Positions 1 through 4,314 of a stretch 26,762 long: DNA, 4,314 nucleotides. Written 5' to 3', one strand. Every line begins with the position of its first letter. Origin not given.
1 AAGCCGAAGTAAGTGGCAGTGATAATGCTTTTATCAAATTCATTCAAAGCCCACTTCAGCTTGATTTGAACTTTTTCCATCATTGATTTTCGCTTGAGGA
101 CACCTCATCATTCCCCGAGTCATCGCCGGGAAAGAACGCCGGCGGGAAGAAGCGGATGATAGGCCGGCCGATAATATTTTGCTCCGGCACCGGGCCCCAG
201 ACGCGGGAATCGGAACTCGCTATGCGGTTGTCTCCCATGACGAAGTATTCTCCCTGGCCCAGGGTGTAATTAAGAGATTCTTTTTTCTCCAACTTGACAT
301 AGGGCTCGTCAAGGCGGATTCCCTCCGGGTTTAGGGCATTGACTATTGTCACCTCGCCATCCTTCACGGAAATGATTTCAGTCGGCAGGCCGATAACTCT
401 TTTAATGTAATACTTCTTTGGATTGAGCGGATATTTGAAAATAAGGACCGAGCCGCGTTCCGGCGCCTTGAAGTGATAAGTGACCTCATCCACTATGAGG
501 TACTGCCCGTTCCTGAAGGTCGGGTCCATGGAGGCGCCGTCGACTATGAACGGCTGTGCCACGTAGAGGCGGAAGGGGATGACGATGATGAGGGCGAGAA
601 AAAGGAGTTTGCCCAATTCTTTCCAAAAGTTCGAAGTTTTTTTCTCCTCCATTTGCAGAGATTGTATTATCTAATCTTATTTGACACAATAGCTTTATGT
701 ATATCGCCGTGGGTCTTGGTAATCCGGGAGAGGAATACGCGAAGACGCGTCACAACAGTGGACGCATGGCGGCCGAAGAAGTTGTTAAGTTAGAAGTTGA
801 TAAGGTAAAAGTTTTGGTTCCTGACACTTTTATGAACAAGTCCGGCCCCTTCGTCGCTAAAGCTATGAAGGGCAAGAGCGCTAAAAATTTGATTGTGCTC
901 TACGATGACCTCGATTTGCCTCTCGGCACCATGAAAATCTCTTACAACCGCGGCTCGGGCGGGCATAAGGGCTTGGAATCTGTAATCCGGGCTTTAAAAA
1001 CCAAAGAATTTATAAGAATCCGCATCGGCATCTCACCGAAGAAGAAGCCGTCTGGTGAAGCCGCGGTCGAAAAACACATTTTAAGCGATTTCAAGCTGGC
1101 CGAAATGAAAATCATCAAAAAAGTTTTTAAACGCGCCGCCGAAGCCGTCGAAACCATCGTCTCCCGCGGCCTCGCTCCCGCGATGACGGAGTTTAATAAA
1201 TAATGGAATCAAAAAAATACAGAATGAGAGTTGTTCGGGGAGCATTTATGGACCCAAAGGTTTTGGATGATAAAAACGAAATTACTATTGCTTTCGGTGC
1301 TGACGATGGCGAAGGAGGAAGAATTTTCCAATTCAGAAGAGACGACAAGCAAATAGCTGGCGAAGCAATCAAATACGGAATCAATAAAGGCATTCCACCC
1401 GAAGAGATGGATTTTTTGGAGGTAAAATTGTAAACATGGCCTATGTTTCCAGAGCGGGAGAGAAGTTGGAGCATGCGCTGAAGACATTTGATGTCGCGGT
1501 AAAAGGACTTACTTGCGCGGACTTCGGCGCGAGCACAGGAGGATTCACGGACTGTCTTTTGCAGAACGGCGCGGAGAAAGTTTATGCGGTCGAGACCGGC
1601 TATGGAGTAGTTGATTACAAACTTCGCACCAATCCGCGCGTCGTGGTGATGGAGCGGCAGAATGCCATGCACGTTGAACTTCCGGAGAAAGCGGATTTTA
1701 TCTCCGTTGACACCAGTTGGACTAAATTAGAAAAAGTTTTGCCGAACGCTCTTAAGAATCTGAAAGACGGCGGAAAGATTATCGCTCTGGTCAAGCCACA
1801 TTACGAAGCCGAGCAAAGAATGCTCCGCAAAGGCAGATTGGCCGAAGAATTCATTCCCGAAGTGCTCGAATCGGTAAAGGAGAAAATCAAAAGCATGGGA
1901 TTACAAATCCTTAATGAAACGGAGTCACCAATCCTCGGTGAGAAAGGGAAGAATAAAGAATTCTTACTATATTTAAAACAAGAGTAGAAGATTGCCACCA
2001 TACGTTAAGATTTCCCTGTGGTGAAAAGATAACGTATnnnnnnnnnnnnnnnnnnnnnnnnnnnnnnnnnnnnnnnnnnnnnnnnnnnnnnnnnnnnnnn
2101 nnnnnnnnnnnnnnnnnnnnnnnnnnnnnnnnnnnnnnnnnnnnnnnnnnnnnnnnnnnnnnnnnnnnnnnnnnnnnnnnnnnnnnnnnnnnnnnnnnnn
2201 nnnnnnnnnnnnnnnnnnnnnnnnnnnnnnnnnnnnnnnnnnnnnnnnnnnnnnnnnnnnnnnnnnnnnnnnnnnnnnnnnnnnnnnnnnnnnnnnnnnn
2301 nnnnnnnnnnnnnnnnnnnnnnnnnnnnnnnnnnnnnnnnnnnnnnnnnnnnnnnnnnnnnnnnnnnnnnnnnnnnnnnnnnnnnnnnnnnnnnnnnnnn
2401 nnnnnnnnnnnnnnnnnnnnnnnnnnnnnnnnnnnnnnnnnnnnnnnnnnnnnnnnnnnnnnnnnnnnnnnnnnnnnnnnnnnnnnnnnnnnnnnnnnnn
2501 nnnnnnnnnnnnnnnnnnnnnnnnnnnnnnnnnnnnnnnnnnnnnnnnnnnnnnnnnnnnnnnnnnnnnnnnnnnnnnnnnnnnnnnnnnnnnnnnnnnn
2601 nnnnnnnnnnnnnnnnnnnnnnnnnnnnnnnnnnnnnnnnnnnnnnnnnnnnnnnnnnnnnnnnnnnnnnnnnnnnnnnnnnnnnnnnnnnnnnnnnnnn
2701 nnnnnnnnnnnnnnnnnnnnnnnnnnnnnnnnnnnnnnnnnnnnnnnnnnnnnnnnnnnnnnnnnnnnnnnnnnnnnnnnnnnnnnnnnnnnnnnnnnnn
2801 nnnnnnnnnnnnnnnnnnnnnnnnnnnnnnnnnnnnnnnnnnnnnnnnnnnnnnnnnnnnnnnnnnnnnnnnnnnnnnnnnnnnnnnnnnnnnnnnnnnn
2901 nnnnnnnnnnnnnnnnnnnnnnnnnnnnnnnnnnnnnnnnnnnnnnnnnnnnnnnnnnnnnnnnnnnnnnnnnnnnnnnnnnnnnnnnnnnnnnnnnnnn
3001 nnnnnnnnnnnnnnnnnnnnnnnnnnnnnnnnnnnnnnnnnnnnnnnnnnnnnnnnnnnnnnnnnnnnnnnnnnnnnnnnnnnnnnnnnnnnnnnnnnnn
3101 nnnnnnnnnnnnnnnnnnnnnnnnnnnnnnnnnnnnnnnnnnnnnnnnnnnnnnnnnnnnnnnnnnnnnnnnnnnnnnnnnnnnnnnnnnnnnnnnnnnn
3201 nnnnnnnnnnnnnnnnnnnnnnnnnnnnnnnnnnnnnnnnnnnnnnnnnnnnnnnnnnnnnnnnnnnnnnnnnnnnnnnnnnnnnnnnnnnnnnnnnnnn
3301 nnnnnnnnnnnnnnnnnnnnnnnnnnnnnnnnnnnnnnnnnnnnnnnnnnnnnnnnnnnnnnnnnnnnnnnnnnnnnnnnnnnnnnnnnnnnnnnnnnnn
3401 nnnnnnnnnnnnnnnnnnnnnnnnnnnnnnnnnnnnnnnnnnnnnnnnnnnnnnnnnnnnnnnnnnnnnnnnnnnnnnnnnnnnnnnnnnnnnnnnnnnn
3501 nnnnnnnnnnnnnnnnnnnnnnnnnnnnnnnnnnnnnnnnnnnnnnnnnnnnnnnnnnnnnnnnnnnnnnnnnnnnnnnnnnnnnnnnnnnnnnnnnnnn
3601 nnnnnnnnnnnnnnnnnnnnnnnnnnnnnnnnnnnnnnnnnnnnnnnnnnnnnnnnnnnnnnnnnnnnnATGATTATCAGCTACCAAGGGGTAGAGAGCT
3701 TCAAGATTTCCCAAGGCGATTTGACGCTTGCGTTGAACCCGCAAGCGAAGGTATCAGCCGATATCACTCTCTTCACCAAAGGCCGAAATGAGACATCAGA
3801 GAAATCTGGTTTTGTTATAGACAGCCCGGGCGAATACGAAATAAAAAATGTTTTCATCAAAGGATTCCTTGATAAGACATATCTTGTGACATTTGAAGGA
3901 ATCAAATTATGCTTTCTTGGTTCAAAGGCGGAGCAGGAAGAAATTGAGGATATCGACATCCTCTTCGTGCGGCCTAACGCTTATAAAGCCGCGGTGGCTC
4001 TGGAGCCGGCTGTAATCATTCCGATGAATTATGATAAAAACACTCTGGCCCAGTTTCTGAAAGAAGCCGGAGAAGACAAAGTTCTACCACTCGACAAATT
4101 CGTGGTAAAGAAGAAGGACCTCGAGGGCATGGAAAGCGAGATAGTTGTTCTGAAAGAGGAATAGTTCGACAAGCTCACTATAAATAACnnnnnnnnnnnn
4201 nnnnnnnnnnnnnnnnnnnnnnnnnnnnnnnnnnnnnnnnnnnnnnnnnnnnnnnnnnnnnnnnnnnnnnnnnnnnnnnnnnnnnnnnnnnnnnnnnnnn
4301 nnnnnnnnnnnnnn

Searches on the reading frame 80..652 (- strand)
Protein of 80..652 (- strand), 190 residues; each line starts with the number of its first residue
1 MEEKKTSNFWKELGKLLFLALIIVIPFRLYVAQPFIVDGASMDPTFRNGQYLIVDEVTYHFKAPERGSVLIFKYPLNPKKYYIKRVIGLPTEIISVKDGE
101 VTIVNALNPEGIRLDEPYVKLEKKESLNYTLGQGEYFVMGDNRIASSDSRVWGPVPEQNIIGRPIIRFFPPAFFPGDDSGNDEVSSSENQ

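Call 57: search_protein_families(library=pfam, proteins=[window:80-652:-], max_evalue=0.01)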
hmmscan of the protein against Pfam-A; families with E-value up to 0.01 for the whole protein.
window:80-652:- (190 aa): 2 families
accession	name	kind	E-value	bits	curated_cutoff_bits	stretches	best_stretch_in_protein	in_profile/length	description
PF10502.14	Peptidase_S26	-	1.2e-42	146.1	22.9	1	10-168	1-167/168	Signal peptidase, peptidase S26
PF00717.28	Peptidase_S24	-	0.0054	16.9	23.3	1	37-87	40-83/116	Peptidase S24-like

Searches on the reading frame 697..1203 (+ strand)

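Call 57: search_protein_families(library=pfam, proteins=[window:697-1203:+], max_evalue=0.01)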
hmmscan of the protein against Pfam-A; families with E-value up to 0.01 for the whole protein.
window:697-1203:+ (168 aa): 2 families
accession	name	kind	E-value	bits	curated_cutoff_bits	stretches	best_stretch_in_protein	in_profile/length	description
PF01195.25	Pept_tRNA_hydro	-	2e-46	158.6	27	2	31-167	48-183/183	Peptidyl-tRNA hydrolase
PF02789.23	Peptidase_M17_N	-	0.0074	16.6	23.4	0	3-51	56-103/129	Cytosol aminopeptidase family, N-terminal domain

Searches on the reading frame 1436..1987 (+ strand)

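Call 57: search_protein_families(library=pfam, proteins=[window:1436-1987:+], max_evalue=0.01)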
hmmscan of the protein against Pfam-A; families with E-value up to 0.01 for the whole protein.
window:1436-1987:+ (183 aa): 2 families
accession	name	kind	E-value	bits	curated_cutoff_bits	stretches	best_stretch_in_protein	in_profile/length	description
PF01728.25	FtsJ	-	2.3e-28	99.8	24.1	1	3-180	1-179/181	FtsJ-like methyltransferase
PF08241.18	Methyltransf_11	-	0.0015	19.6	21.2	1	29-116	2-94/95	Methyltransferase domain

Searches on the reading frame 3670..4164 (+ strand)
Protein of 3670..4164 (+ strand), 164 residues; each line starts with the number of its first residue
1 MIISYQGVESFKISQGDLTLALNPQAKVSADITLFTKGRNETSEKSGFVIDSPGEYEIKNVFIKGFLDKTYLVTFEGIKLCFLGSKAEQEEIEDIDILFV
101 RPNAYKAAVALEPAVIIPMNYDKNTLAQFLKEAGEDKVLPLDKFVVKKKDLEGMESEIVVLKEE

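Call 57: search_protein_families(library=pfam, proteins=[window:3670-4164:+], max_evalue=0.01)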
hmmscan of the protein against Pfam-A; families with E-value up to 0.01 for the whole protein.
window:3670-4164:+ (164 aa): 1 family
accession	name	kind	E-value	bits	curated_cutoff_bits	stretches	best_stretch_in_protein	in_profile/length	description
PF13483.12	Lactamase_B_3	-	5e-06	27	24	1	3-119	2-159/160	Beta-lactamase superfamily domain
